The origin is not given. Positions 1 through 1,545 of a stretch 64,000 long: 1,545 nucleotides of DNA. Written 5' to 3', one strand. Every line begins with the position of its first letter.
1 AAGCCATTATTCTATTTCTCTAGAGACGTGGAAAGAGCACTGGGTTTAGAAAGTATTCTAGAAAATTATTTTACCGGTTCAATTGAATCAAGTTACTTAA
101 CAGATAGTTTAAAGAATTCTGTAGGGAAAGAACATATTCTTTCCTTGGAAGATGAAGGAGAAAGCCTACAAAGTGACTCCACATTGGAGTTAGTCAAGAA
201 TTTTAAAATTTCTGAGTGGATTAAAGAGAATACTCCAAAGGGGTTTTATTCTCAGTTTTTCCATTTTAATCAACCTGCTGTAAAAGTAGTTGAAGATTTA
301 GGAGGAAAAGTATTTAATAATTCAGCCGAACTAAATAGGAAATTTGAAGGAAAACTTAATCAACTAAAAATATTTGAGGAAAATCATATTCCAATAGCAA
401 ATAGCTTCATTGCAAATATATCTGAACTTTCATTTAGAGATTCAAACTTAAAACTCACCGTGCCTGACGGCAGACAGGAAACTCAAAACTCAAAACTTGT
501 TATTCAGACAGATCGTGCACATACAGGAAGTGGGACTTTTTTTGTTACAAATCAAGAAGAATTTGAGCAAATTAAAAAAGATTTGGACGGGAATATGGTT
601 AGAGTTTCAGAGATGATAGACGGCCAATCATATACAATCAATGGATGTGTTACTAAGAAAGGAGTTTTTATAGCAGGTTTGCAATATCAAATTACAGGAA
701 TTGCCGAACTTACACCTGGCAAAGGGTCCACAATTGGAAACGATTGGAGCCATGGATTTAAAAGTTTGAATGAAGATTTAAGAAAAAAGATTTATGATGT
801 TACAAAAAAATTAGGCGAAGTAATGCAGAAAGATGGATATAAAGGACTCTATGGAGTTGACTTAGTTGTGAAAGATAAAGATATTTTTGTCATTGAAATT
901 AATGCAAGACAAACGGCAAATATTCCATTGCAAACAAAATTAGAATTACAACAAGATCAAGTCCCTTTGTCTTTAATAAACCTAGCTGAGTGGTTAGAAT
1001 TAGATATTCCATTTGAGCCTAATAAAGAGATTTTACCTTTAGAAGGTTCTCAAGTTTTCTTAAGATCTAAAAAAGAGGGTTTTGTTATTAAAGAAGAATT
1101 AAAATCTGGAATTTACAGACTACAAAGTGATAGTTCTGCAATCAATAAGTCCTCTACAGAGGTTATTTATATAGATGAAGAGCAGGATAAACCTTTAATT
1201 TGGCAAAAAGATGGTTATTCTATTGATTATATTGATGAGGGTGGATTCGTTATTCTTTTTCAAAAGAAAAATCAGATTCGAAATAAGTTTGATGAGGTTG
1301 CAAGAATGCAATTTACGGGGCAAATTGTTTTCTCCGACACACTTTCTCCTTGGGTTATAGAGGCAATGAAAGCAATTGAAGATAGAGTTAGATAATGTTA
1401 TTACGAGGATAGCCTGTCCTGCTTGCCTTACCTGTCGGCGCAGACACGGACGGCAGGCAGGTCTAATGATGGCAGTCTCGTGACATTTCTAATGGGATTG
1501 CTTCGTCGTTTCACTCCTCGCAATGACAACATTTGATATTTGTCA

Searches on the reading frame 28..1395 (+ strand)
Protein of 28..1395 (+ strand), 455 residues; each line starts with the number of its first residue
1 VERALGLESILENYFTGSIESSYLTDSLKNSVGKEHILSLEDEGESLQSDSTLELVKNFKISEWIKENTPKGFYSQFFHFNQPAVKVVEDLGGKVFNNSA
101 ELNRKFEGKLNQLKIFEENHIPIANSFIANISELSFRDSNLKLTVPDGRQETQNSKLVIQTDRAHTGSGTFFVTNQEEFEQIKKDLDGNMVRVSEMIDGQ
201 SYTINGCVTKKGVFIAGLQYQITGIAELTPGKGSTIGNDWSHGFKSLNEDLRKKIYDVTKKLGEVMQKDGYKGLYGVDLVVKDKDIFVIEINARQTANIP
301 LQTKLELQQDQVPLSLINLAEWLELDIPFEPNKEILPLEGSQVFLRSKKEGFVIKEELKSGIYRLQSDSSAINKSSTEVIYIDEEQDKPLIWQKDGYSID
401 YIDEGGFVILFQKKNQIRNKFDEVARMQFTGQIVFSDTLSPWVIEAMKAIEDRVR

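Call 21: search_protein_families(library=pfam, proteins=[window:28-1395:+])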
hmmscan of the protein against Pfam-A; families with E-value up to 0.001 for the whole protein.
window:28-1395:+ (455 aa): 1 family
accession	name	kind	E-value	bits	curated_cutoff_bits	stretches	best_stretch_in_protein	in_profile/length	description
PF02655.19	ATP-grasp_3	-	2.3e-13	51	23.2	1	144-297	17-159/160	ATP-grasp domain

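Call 56: find_homologous_proteins(query=window:28-1395:+, max_evalue=1e-30)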
Query window:28-1395:+ (455 aa): 178 proteins with E <= 1e-30 among 7180 candidates; the best 120 are listed.
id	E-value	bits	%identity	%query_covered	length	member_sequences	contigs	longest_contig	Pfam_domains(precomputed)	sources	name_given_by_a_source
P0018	2.2e-296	1000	100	100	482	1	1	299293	PF02655.20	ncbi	ncbi:MAG: ATP-grasp domain-containing protein [Candidatus Dojkabacteria bacterium]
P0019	1.6e-189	648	64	100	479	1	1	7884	PF02655.20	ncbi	ncbi:MAG: ATP-grasp domain-containing protein [Candidatus Dojkabacteria bacterium]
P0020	5.0e-185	634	63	100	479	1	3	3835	PF02655.20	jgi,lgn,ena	-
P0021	1.6e-184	632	61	100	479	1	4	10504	PF02655.20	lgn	-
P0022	2.1e-184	631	62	100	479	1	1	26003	PF02655.20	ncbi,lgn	ncbi:MAG: ATP-grasp domain-containing protein [Candidatus Dojkabacteria bacterium]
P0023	5.0e-183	627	62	100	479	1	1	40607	PF02655.20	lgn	-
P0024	2.7e-182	625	62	100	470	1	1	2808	PF02222.28,PF02655.20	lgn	-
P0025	1.4e-179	616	62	100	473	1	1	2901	PF02222.28,PF02655.20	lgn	-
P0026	7.0e-157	541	55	100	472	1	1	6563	PF02655.20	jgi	jgi:glutathione synthase/RimK-type ligase-like ATP-grasp enzyme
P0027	5.8e-156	538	55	100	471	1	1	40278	PF02655.20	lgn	-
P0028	5.0e-149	515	52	100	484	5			PF02655.20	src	-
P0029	8.7e-149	514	54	100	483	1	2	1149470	PF02655.20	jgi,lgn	jgi:glutathione synthase/RimK-type ligase-like ATP-grasp enzyme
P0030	1.1e-143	497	51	100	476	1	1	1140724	PF14397.12,PF02655.20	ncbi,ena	-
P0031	2.6e-142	493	51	100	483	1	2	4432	PF02655.20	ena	-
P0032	4.5e-142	492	49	100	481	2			PF02222.28,PF02655.20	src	-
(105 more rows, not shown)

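Call 57: find_encoding_contigs(protein=P0023, flank=3000, max_places=2)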
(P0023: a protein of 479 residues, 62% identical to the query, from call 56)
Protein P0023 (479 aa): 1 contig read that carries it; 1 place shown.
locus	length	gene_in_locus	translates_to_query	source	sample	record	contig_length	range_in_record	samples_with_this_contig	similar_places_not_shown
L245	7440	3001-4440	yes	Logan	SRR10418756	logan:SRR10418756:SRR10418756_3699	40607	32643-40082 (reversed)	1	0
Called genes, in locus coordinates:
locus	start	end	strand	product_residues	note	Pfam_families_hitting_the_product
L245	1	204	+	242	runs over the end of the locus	?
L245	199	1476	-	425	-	PF00890:FAD_binding_2 (faint), PF01134:GIDA (faint), PF03486:HI0933_like, PF07992:Pyr_redox_2 (faint), PF13738:Pyr_redox_3 (faint), PF22780:HI0933_like_1st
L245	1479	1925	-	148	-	PF04073:tRNA_edit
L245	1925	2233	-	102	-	-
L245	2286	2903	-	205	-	PF07690:MFS_1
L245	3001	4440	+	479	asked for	PF02655:ATP-grasp_3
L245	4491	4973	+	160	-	-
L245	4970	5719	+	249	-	PF00106:adh_short, PF01370:Epimerase (weak), PF02719:Polysacc_synt_2 (weak), PF08659:KR, PF13460:NAD_binding_10 (weak), PF13561:adh_short_C2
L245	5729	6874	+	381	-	-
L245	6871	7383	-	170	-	PF13420:Acetyltransf_4, PF00583:Acetyltransf_1, PF13673:Acetyltransf_10, PF13508:Acetyltransf_7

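Call 58: find_encoding_contigs(protein=P0022, flank=3000, max_places=2)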
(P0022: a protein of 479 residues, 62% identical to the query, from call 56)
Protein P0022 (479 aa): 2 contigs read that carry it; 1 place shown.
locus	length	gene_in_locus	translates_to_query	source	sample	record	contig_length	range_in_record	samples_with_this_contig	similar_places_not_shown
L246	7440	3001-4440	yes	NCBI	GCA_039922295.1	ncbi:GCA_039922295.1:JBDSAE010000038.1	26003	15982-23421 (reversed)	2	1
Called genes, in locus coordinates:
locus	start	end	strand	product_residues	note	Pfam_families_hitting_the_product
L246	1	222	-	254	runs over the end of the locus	-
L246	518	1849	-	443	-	PF00890:FAD_binding_2 (faint), PF03486:HI0933_like, PF07992:Pyr_redox_2 (faint), PF22780:HI0933_like_1st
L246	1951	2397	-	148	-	PF04073:tRNA_edit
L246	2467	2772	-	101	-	-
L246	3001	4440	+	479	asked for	PF02655:ATP-grasp_3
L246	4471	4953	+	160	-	-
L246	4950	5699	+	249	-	PF00106:adh_short, PF01370:Epimerase, PF08659:KR, PF23441:SDR (weak), PF13460:NAD_binding_10 (weak), PF13561:adh_short_C2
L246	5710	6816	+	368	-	-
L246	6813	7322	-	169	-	PF13420:Acetyltransf_4, PF00583:Acetyltransf_1, PF13673:Acetyltransf_10, PF13508:Acetyltransf_7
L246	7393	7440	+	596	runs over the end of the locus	-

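Call 59: find_encoding_contigs(protein=P0019, flank=3000, max_places=2)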
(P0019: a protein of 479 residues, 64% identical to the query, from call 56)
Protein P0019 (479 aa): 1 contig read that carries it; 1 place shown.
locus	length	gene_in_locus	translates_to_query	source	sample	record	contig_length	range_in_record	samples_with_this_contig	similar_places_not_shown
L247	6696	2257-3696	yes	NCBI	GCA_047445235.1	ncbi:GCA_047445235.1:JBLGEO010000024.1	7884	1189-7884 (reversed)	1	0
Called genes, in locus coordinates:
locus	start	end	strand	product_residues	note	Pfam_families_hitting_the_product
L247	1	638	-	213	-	PF00890:FAD_binding_2 (weak), PF01266:DAO (faint), PF01946:Thi4 (faint), PF03486:HI0933_like, PF07992:Pyr_redox_2 (faint), PF12831:FAD_oxidored (faint)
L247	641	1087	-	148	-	PF04073:tRNA_edit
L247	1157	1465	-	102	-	-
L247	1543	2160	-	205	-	PF05977:MFS_3 (weak), PF07690:MFS_1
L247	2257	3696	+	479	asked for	PF02655:ATP-grasp_3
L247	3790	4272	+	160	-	-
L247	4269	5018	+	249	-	PF00106:adh_short, PF01370:Epimerase, PF02719:Polysacc_synt_2 (faint), PF08659:KR, PF23441:SDR (weak), PF13460:NAD_binding_10 (weak), PF13561:adh_short_C2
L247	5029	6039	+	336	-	-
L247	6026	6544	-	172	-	PF13420:Acetyltransf_4, PF00583:Acetyltransf_1, PF13673:Acetyltransf_10, PF13508:Acetyltransf_7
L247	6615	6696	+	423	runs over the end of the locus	?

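Call 78: find_encoding_contigs(protein=P0018, flank=10000, max_places=2)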
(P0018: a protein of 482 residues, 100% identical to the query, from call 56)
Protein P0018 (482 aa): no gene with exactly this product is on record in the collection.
